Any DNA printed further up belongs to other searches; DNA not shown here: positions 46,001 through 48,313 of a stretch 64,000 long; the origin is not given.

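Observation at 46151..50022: TonB-dependent receptor + SUOX-fold lipoprotein + ModE-type regulator + TauE/DUF81 permease leading a Moco operon: candidate non-ModABC molybdenum acquisition system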

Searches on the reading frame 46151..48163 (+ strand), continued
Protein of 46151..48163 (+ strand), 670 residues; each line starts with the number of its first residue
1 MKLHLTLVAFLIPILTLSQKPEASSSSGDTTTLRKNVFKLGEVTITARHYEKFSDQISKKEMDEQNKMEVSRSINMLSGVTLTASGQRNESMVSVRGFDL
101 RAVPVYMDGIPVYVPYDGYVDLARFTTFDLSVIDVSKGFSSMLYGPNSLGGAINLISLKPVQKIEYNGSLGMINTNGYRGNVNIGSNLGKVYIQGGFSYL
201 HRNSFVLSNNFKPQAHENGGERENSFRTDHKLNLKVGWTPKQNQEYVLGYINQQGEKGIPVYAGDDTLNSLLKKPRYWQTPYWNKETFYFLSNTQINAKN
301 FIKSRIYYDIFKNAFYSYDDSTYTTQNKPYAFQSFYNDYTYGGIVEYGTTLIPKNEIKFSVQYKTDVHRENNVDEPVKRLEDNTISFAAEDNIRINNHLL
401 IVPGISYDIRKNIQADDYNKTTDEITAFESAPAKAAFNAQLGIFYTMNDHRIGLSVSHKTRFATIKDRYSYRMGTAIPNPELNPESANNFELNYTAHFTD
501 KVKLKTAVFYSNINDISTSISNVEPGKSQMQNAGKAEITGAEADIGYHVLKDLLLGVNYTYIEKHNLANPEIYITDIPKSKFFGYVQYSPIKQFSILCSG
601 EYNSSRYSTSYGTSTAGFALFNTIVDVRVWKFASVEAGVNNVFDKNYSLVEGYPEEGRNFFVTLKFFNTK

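Call 117: search_protein_families(library=ncbifam, proteins=[L109:3180-3992:+, L109:3989-4843:+, L109:413-1435:+, L110:3437-4870:+, L110:2147-3433:+, L111:4144-4605:-], max_evalue=0.00001)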
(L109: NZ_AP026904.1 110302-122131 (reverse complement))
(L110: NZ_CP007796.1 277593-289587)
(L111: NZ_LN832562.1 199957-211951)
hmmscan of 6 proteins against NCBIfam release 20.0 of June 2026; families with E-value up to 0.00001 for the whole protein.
L109:3180-3992:+ (270 aa): 12 families
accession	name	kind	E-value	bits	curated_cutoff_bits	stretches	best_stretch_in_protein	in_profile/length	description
NF043040.1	corrin_prot_MT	hypoth_equivalog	3.5e-11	43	180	1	23-118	9-101/216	corrinoid protein-associated methyltransferase CpaM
TIGR00479.1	rumA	equivalog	1.1e-08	34.4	183.55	1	45-125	279-359/432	23S rRNA (uracil(1939)-C(5))-methyltransferase RlmD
TIGR02021.1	BchM-ChlM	equivalog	2.2e-08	33.8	158.9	1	43-164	40-160/218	magnesium protoporphyrin IX methyltransferase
TIGR00536.1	hemK_fam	subfamily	5e-08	32.4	115.5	1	44-128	98-185/286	HemK family protein methyltransferase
NF001244.0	PRK00216.1-5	equivalog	7.2e-08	32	216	1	50-115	39-108/236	bifunctional demethylmenaquinone methyltransferase/2-methoxy-6-polyprenyl-1,4-benzoquinol methylase UbiE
TIGR01934.1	MenG_MenH_UbiE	subfamily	8e-08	31.8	158.35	1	50-115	30-96/223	ubiquinone/menaquinone biosynthesis methyltransferase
TIGR03534.1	RF_mod_PrmC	equivalog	1.7e-07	31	199.1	1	50-130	79-161/253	peptide chain release factor N(5)-glutamine methyltransferase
TIGR01983.1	UbiG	equivalog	1.2e-06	28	102.95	1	56-130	47-121/228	bifunctional 2-polyprenyl-6-hydroxyphenol methylase/3-demethylubiquinol 3-O-methyltransferase UbiG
NF010703.0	PRK14103.1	equivalog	1.3e-06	28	320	1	48-132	18-96/256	trans-aconitate 2-methyltransferase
TIGR04074.1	bacter_Hen1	equivalog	1.8e-06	26.7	340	1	13-105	236-330/462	3' terminal RNA ribose 2'-O-methyltransferase Hen1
NF007610.0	PRK10258.1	equivalog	8.7e-06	25.2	342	0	41-152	24-131/251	malonyl-ACP O-methyltransferase BioC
NF001241.0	PRK00216.1-2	equivalog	9.2e-06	25.5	327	0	48-117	40-109/231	demethylmenaquinone methyltransferase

L109:3989-4843:+ (284 aa): 2 families
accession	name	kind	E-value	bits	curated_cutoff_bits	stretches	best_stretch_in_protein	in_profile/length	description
TIGR01334.1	modD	hypoth_equivalog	8.2e-152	504.4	178.85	1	2-278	1-277/277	ModD protein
TIGR00078.1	nadC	equivalog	1.8e-39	135.6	198.4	1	9-266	2-256/269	carboxylating nicotinate-nucleotide diphosphorylase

L109:413-1435:+ (340 aa): 2 families
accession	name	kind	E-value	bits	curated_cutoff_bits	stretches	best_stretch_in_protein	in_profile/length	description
NF008501.1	PRK11411.1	subfamily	7.3e-08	31.7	320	1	95-276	87-267/303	Fe(3+) dicitrate ABC transporter substrate-binding protein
TIGR04281.1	peripla_PGF_1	equivalog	3.1e-07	29.9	325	1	97-275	68-238/330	PGF-CTERM-anchored ABC transporter substrate-binding protein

L110:3437-4870:+ (477 aa): 0 families

L110:2147-3433:+ (428 aa): 1 family
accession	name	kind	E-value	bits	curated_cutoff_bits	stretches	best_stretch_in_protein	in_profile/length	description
TIGR03261.1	phnS2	equivalog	3.9e-19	68.9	392.75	1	20-285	17-278/334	putative 2-aminoethylphosphonate ABC transporter substrate-binding protein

L111:4144-4605:- (153 aa): 1 family
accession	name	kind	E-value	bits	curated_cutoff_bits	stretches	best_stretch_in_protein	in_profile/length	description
TIGR00104.1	tRNA_TsaA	equivalog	5.5e-29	101.2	93.25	1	25-147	5-130/143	tRNA (N6-threonylcarbamoyladenosine(37)-N6)-methyltransferase TrmO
